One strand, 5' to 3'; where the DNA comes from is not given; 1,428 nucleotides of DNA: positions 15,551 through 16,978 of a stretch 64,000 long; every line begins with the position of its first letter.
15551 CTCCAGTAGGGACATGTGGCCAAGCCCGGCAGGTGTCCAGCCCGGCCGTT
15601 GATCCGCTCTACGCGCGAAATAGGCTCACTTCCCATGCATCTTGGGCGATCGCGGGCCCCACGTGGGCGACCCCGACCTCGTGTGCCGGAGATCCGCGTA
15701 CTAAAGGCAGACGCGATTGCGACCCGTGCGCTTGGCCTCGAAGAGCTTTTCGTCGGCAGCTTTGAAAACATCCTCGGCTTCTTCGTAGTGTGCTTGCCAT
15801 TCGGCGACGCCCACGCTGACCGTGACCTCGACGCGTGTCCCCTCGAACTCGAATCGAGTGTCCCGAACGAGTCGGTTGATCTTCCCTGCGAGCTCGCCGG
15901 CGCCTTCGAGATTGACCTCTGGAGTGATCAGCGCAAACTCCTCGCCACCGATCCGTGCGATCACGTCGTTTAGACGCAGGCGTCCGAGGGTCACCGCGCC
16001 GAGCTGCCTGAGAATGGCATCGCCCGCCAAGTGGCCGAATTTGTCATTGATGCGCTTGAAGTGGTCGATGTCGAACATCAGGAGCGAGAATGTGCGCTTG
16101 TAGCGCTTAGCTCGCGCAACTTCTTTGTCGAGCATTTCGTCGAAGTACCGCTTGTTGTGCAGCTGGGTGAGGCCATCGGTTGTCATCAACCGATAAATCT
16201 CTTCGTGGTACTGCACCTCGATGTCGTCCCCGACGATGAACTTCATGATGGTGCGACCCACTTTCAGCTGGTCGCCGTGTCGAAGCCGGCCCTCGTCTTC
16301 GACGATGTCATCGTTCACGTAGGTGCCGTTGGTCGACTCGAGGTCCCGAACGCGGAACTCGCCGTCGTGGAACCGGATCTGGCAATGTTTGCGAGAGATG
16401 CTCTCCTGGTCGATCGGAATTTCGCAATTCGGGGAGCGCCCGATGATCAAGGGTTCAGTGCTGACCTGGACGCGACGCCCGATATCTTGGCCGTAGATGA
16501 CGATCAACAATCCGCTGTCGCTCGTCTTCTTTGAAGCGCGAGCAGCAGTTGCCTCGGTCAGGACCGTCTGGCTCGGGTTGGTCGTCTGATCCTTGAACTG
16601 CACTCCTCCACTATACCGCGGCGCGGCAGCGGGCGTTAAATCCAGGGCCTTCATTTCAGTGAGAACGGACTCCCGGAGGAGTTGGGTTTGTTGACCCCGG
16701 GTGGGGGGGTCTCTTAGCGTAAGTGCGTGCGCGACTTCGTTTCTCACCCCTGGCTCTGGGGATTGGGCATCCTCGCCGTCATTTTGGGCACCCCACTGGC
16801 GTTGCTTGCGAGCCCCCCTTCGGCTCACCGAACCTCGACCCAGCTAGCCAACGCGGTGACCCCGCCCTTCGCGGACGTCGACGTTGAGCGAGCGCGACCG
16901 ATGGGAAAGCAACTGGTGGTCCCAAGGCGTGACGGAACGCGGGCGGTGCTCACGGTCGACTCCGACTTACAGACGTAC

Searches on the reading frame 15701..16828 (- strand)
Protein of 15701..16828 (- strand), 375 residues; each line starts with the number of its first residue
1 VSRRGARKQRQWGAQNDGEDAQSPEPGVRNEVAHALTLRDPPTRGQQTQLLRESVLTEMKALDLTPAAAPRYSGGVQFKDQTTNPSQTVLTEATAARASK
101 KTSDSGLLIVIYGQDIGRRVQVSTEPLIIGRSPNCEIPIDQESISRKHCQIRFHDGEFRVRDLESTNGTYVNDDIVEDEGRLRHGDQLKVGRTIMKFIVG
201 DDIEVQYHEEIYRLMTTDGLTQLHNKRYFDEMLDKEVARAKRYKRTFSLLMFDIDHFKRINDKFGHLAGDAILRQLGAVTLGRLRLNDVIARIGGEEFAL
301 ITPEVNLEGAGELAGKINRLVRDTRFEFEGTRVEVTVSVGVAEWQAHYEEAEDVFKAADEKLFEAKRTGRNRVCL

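Call 87: search_protein_families(library=pfam, proteins=[window:15701-16828:-], max_evalue=0.00001)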
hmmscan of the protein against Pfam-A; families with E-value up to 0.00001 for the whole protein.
window:15701-16828:- (375 aa): 3 families
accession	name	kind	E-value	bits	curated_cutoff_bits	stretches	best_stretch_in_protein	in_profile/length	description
PF00990.26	GGDEF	-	2.5e-45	154.6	23.8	1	216-372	2-161/161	Diguanylate cyclase, GGDEF domain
PF00498.31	FHA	-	3.8e-21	75.7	20.7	1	128-191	2-67/67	FHA domain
PF16697.10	Yop-YscD_cpl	-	3e-17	63.1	33.2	1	110-197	2-90/94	Inner membrane component of T3SS, cytoplasmic domain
